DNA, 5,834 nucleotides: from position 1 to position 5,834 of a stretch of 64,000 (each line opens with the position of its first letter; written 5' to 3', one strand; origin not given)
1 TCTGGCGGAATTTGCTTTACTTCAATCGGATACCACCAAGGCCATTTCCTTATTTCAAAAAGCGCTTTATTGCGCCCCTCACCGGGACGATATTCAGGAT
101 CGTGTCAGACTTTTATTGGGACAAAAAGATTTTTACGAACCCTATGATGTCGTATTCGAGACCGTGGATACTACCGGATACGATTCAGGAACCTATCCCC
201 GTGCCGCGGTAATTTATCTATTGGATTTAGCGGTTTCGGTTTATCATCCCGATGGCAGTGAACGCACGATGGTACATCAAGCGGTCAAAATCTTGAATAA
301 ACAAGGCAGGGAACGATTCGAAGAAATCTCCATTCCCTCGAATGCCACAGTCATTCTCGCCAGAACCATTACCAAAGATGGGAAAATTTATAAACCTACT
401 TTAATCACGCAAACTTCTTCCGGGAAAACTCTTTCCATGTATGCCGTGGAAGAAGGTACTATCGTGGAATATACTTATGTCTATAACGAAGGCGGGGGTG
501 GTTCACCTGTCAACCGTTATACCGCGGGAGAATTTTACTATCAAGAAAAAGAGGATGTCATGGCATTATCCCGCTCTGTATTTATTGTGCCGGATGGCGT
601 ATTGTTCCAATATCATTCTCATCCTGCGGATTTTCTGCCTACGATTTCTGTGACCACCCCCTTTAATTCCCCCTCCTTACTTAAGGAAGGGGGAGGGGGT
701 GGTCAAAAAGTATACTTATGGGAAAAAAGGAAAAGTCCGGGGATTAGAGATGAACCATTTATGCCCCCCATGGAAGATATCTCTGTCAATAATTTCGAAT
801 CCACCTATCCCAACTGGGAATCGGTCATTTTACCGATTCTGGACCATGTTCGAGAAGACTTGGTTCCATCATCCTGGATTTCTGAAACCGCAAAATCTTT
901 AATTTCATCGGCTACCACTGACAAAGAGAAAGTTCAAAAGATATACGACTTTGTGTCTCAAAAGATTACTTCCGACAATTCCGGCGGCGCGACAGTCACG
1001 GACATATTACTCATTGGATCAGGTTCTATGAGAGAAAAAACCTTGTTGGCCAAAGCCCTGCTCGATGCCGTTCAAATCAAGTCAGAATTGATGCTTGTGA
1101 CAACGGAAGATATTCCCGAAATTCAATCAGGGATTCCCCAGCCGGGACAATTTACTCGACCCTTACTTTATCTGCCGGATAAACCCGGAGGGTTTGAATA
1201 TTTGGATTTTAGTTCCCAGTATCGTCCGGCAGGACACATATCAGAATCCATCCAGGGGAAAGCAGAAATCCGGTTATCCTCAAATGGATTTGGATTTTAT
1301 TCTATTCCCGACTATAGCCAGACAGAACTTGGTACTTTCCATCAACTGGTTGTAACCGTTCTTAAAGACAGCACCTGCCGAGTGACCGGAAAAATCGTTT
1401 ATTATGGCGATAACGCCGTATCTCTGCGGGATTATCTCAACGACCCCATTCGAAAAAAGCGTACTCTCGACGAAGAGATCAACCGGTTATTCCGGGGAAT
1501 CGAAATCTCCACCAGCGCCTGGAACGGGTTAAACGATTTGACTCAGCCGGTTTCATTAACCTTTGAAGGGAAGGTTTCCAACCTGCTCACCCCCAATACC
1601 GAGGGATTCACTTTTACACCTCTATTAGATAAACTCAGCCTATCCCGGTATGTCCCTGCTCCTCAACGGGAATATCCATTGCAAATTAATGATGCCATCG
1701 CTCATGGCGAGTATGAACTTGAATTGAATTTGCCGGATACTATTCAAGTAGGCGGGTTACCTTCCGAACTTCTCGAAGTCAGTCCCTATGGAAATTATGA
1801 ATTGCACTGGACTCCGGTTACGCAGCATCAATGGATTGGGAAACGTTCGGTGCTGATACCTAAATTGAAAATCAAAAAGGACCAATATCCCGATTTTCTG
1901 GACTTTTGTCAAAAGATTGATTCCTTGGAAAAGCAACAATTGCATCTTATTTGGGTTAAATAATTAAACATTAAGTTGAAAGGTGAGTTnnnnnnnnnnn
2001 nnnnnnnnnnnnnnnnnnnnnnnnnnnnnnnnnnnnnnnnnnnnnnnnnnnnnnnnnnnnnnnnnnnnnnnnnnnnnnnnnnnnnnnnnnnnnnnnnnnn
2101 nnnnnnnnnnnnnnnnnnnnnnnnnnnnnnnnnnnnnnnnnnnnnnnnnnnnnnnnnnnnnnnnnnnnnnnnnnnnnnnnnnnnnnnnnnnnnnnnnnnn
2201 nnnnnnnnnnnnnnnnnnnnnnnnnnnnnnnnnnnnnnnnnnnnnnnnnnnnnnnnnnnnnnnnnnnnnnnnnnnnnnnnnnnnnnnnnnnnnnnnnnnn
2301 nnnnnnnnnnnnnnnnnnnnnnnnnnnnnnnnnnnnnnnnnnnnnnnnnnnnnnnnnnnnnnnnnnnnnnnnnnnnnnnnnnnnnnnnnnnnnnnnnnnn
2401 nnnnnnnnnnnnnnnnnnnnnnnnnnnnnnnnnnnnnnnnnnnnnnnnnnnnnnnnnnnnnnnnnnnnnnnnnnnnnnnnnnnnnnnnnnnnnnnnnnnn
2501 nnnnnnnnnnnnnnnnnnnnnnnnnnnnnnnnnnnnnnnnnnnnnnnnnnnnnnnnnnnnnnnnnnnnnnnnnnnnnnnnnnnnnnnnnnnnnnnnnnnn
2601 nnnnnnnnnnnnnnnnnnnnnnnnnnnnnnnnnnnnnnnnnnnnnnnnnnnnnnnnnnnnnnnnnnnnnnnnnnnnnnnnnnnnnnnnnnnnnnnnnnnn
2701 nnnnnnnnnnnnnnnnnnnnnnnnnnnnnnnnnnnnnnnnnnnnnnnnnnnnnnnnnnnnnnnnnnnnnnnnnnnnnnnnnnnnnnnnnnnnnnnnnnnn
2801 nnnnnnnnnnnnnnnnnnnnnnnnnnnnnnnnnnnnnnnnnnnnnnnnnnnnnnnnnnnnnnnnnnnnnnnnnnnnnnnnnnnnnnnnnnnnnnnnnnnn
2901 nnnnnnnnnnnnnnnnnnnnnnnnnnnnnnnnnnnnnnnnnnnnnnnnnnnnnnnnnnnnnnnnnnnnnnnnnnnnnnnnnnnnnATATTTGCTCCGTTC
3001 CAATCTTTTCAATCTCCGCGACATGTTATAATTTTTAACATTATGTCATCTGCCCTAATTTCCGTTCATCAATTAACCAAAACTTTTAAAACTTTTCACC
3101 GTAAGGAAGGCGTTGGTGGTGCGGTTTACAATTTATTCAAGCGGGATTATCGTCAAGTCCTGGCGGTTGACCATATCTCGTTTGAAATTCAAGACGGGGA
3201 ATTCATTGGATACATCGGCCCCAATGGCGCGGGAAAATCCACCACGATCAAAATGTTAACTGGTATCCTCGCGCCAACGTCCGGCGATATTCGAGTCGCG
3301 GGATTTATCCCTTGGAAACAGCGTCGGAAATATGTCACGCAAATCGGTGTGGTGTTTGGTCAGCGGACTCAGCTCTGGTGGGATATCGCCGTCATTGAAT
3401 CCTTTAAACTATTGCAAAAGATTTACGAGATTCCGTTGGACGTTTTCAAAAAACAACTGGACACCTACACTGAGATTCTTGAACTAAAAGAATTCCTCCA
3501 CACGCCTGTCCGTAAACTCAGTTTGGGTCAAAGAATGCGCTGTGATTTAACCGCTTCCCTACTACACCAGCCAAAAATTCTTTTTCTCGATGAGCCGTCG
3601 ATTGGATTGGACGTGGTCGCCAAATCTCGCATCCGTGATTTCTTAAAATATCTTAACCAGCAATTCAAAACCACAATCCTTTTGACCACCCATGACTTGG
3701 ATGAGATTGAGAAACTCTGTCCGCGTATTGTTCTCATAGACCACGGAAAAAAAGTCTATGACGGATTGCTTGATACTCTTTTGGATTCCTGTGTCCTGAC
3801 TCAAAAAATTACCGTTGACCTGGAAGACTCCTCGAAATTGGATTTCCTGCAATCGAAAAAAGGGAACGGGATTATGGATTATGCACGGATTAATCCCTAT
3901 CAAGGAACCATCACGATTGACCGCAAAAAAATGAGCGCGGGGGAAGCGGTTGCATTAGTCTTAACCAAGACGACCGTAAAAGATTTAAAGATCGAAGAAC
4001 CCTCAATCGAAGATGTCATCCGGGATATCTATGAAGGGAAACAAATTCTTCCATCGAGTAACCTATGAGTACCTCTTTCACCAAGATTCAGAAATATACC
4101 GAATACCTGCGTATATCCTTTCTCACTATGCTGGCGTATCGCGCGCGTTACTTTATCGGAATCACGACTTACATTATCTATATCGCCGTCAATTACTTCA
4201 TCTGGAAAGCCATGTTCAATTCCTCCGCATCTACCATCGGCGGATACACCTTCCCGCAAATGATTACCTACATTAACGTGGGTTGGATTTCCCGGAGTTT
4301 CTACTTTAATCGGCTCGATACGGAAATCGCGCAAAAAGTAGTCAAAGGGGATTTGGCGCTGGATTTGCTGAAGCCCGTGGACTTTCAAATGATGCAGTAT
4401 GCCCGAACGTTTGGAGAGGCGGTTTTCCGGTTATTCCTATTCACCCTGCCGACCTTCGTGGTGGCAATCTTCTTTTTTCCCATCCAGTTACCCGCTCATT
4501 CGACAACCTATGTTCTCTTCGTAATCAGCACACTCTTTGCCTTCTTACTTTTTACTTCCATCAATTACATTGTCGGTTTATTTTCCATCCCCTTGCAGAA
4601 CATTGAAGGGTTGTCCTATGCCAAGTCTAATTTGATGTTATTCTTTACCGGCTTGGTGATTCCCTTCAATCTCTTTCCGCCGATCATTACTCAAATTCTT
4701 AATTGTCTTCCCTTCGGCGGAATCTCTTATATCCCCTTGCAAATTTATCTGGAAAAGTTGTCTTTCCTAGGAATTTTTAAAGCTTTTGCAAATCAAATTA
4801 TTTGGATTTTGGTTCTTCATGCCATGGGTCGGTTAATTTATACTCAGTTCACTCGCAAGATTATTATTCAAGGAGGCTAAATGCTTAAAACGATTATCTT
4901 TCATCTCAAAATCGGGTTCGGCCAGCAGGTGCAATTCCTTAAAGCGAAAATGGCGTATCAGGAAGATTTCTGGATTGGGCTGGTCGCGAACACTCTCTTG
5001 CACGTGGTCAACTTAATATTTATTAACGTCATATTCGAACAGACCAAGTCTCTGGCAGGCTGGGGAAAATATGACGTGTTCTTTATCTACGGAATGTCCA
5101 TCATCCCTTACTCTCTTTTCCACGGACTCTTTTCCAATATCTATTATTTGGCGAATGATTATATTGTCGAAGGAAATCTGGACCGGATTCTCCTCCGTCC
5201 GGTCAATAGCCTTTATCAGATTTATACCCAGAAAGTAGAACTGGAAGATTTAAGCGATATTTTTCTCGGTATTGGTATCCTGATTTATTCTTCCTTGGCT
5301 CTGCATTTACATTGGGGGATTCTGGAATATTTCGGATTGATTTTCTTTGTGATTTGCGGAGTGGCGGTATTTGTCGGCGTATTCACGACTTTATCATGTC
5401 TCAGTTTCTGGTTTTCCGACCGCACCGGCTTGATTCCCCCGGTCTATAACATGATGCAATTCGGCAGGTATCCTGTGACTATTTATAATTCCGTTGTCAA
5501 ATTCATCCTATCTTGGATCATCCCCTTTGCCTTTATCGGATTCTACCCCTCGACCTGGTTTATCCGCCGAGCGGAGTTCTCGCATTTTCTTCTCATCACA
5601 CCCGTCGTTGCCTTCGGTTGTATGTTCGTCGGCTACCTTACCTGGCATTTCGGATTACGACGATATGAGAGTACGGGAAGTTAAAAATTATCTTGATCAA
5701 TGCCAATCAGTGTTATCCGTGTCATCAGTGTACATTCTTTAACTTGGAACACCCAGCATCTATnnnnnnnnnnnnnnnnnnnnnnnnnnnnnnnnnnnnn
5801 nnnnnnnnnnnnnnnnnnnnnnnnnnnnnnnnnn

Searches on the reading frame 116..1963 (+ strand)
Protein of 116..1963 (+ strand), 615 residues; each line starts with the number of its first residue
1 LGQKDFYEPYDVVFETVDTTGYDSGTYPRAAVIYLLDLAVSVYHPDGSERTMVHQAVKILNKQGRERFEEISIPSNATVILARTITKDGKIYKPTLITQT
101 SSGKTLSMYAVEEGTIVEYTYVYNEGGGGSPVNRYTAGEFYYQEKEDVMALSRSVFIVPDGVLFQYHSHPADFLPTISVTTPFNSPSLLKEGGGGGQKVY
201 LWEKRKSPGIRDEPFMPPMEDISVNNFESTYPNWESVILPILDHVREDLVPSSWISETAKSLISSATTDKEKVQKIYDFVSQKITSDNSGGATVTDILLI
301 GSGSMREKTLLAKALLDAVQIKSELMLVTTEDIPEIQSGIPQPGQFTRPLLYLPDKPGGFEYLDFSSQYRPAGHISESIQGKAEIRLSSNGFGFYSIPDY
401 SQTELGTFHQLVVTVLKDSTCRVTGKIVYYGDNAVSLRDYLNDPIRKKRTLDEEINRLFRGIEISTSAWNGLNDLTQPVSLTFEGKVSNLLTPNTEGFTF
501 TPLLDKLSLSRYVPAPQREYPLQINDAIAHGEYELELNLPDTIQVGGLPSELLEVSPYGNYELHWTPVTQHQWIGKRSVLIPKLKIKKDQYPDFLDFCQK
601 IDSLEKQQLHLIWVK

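Call 52: search_protein_families(library=pfam, proteins=[window:116-1963:+], max_evalue=0.00001)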
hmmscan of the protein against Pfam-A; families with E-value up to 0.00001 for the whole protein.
window:116-1963:+ (615 aa): 1 family
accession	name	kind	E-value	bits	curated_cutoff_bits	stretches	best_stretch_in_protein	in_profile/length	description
PF12969.12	DUF3857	-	2.9e-10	40.9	24.6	1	45-208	1-167/170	Domain of Unknown Function with PDB structure (DUF3857)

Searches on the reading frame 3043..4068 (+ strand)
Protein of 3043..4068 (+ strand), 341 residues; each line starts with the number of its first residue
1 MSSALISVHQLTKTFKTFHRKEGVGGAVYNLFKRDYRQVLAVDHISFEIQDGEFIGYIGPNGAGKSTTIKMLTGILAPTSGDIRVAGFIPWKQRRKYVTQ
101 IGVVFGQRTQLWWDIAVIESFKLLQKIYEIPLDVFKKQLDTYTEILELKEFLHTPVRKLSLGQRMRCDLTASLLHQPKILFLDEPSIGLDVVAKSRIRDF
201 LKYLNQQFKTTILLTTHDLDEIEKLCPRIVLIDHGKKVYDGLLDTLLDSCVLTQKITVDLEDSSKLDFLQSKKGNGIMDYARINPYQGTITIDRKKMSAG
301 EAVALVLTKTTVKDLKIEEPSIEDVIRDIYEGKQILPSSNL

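Call 65: search_protein_families(library=pfam, proteins=[window:3043-4068:+], max_evalue=0.0001)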
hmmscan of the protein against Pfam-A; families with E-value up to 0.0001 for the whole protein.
window:3043-4068:+ (341 aa): 2 families
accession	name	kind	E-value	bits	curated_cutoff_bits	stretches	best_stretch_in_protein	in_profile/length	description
PF00005.33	ABC_tran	-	2.3e-26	93.5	25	1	43-185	2-135/137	ABC transporter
PF13304.12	AAA_21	-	6e-11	43.4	27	1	154-219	233-300/304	AAA domain, putative AbiEii toxin, Type IV TA system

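Call 67: search_protein_families(library=ncbifam, proteins=[window:3043-4068:+], max_evalue=1e-10)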
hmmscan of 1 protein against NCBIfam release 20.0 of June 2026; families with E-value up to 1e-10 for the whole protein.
window:3043-4068:+ (341 aa): 167 families (the best 25 are shown)
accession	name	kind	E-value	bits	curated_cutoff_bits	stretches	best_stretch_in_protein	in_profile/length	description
TIGR01188.1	drrA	subfamily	1.1e-62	212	312.45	1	35-326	2-297/302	daunorubicin resistance ABC transporter, ATP-binding protein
TIGR03522.1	GldA_ABC_ATP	equivalog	8.3e-48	163.4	402.6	1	34-329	10-300/301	gliding motility-associated ABC transporter ATP-binding subunit GldA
TIGR03864.1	PQQ_ABC_ATP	hypoth_equivalog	1.2e-44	152.6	302.25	1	33-248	8-221/236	ABC transporter, ATP-binding subunit, PQQ-dependent alcohol dehydrogenase system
NF033858.1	ABC2_perm_RbbA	equivalog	2.5e-42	144.8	1050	1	34-241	274-479/909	ribosome-associated ATPase/putative transporter RbbA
NF010060.0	PRK13537.1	equivalog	4e-41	140.9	521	1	32-262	21-249/314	nodulation factor ABC transporter ATP-binding protein NodI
TIGR04521.1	ECF_ATPase_2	equivalog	2.2e-38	131.9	330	1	38-266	17-252/279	energy-coupling factor transporter ATPase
NF010059.0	PRK13536.1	equivalog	3.8e-37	127.8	549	1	33-269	50-284/342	nodulation factor ABC transporter ATP-binding protein NodI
TIGR01288.1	nodI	equivalog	8.9e-36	123.4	424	1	34-266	12-242/303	nodulation factor ABC transporter ATP-binding protein NodI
TIGR03740.1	galliderm_ABC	subfamily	1.1e-35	123.3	309.75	1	33-242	7-207/223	lantibiotic protection ABC transporter ATP-binding subunit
TIGR04520.1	ECF_ATPase_1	equivalog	1.3e-35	123.2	315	1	37-274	13-251/269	energy-coupling factor transporter ATPase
NF040933.2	ABC_arch_GlcV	equivalog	1.8e-34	119.2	450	1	28-249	8-232/357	glucose ABC transporter ATP-binding protein GlcV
TIGR01186.1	proV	subfamily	1.6e-32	113.1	326.6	1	40-247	7-218/363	betaine/proline/choline family ABC transporter ATP-binding protein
NF043075.1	MMSYN1_0197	equivalog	2.7e-32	112.1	550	1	33-236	9-210/341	spermidine/putrescine ABC transporter ATP-binding protein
TIGR00968.1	3a0106s01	subfamily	3.3e-32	111.9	342.75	1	33-237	7-209/237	sulfate ABC transporter ATP-binding protein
TIGR04406.1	LPS_export_lptB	equivalog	6.7e-32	110.7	240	1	33-249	8-225/239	LPS export ABC transporter ATP-binding protein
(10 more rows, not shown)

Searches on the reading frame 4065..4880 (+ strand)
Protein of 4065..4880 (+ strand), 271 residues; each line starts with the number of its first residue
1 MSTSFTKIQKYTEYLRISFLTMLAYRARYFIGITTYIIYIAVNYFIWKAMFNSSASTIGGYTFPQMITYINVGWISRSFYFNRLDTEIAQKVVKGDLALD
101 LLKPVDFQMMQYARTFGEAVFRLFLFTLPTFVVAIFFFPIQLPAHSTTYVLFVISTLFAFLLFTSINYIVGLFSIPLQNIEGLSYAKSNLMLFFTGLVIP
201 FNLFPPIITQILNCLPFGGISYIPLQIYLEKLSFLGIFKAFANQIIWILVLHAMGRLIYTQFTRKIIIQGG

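Call 65: search_protein_families(library=pfam, proteins=[window:4065-4880:+], max_evalue=0.0001)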
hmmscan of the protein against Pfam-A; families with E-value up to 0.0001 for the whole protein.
window:4065-4880:+ (271 aa): 1 family
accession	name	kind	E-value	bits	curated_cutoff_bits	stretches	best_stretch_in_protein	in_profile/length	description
PF06182.17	ABC2_membrane_6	-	1.6e-24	87.4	22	1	38-265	2-224/229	ABC-2 family transporter protein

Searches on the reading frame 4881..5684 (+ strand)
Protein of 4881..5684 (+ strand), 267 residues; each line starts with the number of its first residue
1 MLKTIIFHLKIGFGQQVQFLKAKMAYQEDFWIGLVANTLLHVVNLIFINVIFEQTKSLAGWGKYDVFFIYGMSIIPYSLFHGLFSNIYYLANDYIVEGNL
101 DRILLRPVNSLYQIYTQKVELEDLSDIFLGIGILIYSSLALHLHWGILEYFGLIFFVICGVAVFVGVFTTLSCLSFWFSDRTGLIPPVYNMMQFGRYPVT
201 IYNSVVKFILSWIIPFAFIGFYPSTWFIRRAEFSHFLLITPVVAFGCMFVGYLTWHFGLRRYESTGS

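Call 65: search_protein_families(library=pfam, proteins=[window:4881-5684:+], max_evalue=0.0001)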
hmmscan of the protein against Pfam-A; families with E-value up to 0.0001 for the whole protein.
window:4881-5684:+ (267 aa): 1 family
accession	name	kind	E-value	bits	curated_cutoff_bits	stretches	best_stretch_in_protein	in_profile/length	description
PF06182.17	ABC2_membrane_6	-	1.9e-50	172.2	22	1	41-266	4-229/229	ABC-2 family transporter protein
